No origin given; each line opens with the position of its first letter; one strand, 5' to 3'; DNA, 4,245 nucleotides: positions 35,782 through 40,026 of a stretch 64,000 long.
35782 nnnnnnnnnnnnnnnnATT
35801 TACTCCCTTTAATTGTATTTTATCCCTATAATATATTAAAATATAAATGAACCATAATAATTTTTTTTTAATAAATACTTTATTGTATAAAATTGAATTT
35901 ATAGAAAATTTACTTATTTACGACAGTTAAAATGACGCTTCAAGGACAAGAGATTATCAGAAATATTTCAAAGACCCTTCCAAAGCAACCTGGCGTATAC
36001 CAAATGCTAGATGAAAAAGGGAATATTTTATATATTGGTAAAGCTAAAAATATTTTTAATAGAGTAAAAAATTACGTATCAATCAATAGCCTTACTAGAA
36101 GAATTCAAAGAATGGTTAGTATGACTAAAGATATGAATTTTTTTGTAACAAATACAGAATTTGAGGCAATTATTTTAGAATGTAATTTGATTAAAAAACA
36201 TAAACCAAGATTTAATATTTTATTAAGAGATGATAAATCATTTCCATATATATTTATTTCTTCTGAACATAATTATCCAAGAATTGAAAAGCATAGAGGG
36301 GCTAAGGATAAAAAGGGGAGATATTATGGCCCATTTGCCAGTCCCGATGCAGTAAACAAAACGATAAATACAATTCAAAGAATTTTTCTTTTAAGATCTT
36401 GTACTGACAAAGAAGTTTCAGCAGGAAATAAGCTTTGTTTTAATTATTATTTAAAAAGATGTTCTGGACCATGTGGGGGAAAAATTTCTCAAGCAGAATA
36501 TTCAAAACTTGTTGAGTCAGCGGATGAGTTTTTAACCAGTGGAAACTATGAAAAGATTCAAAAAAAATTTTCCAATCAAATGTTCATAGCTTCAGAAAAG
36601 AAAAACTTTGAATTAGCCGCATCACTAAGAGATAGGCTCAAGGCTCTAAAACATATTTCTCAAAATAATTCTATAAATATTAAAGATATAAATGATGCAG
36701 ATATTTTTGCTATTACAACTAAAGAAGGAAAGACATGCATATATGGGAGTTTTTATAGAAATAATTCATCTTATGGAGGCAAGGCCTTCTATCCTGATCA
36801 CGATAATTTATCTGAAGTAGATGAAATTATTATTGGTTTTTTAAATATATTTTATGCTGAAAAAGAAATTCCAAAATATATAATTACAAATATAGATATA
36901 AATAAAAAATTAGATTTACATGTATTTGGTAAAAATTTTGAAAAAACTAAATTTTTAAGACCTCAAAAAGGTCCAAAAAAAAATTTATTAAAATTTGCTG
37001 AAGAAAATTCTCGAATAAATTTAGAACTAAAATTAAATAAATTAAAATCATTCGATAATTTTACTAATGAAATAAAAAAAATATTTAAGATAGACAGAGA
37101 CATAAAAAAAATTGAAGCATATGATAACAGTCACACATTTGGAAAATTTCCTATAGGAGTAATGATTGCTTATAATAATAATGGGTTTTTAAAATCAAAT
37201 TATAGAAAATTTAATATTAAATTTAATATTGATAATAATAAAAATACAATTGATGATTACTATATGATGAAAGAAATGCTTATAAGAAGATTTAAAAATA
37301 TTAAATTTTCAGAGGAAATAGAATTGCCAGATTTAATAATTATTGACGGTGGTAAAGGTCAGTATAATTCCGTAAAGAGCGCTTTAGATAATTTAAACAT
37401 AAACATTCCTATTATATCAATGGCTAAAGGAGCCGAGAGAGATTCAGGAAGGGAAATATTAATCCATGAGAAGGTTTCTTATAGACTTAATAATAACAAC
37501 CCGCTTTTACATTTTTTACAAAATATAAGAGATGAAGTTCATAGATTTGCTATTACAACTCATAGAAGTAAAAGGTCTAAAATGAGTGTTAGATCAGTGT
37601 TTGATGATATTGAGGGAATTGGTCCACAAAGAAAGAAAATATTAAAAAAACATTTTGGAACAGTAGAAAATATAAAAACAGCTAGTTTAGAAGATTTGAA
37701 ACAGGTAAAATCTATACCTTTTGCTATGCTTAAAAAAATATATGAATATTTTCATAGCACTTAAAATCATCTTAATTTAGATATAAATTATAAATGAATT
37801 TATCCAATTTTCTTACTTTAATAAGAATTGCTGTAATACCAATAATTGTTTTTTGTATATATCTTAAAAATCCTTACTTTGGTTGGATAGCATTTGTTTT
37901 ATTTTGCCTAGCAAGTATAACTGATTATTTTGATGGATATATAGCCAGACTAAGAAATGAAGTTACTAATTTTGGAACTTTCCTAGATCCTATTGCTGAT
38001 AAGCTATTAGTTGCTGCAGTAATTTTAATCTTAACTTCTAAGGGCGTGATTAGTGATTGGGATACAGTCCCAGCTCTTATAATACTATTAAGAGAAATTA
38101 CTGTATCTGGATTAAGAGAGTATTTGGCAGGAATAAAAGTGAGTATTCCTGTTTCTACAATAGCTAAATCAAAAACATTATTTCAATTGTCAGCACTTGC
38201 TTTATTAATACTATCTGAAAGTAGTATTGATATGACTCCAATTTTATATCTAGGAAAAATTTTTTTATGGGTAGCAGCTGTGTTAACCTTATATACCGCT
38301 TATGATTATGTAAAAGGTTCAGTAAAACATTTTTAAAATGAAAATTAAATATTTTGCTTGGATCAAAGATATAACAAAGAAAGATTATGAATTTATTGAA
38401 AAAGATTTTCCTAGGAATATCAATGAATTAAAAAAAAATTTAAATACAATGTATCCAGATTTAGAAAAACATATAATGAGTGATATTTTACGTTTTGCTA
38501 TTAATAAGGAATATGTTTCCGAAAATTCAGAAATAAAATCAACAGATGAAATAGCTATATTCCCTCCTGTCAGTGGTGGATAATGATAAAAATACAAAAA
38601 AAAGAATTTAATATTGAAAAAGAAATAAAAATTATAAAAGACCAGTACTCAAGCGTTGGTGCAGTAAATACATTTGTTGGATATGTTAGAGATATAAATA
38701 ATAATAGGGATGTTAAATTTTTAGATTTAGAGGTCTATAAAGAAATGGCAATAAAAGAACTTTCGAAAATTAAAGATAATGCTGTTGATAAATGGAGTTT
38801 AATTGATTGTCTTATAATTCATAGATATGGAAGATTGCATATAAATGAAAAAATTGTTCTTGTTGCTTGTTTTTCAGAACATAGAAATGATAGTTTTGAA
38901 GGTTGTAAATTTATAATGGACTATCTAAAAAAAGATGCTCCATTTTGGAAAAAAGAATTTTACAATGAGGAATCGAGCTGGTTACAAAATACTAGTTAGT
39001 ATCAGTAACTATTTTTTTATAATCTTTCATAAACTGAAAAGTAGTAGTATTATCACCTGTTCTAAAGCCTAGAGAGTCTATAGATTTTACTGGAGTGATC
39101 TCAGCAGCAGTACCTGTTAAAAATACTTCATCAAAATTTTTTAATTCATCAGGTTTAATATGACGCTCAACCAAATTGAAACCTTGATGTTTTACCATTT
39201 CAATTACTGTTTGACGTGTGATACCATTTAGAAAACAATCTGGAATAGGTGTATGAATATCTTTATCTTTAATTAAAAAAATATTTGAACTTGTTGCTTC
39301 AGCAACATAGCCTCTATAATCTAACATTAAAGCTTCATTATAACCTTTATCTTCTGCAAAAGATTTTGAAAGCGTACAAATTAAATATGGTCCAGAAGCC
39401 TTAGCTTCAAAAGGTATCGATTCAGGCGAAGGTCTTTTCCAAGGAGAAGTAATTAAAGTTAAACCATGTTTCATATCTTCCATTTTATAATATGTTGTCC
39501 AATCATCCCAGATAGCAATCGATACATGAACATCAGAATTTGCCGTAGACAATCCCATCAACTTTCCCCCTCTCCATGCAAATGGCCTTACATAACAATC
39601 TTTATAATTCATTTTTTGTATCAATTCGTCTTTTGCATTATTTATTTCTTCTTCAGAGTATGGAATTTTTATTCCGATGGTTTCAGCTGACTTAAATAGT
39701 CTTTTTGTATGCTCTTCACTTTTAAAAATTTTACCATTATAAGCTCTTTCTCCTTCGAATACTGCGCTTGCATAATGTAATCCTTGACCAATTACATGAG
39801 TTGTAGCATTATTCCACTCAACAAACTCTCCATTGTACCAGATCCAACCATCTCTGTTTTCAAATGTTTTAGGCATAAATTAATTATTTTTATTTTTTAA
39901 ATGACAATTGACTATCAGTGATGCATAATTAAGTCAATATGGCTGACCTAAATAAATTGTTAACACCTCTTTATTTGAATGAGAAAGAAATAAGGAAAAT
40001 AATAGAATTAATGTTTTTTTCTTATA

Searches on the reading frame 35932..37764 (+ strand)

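Call 8: search_protein_families(library=ncbifam, proteins=[window:35932-37764:+], max_evalue=1e-10)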
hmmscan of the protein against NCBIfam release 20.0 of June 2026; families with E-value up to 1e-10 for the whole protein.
window:35932-37764:+ (610 aa): 14 families
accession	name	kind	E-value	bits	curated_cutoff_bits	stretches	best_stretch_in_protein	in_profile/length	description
TIGR00194.1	uvrC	equivalog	7.8e-160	533.3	285.45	1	14-588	6-574/574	excinuclease ABC subunit UvrC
NF001824.0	PRK00558.1-5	equivalog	1.9e-117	393.3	451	1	9-608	7-645/652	excinuclease ABC subunit UvrC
NF011261.0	PRK14667.1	equivalog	3.1e-105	352.8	818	1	9-607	6-565/567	excinuclease ABC subunit C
NF011263.0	PRK14669.1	equivalog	9.6e-102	341.5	1108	1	13-596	7-593/624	excinuclease ABC subunit C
NF011262.0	PRK14668.1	equivalog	1.4e-101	340.6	544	1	8-596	5-566/577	excinuclease ABC subunit C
NF011260.0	PRK14666.1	equivalog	1.1e-92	311.9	649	2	14-323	7-317/698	excinuclease ABC subunit C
NF011266.0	PRK14672.1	equivalog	1.5e-77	261.5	1504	2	10-318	12-313/691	excinuclease ABC subunit C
NF011264.0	PRK14670.1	equivalog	2.6e-75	253.9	1021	1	14-606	13-588/602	excinuclease ABC subunit C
NF005906.0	PRK07883.1-4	equivalog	5.6e-60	203.2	495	1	11-267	207-460/563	DEDD exonuclease domain-containing protein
NF005907.0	PRK07883.1-5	equivalog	6.5e-43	147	454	1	10-240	221-452/584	DEDD exonuclease domain-containing protein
NF005905.0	PRK07883.1-3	equivalog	6.6e-34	117.4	508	1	8-242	215-446/581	DEDD exonuclease domain-containing protein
NF005904.0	PRK07883.1-2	equivalog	1e-28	100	969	1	8-239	221-452/584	DEDD exonuclease domain-containing protein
NF005903.0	PRK07883.1-1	equivalog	3e-21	75.5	1038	1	4-237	233-462/642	DEDD exonuclease domain-containing protein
NF007833.0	PRK10545.1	equivalog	1.9e-20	73.2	367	1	7-195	22-207/289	excinuclease Cho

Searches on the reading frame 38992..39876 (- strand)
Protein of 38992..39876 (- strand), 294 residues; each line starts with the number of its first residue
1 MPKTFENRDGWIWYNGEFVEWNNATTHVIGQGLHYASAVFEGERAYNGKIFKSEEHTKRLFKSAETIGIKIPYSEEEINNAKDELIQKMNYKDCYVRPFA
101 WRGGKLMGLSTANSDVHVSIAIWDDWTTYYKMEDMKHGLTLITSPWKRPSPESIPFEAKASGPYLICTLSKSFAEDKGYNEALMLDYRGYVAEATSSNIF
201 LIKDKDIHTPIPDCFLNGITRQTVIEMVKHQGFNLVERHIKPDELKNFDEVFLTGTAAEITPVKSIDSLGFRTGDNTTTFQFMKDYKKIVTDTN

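Call 31: search_protein_families(library=pfam, proteins=[window:38992-39876:-], max_evalue=0.00001)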
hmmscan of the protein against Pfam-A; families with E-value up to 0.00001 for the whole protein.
window:38992-39876:- (294 aa): 1 family
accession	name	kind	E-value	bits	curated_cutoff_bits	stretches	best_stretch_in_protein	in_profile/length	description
PF01063.24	Aminotran_4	-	3e-52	178.1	28.5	1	39-266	2-223/223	Amino-transferase class IV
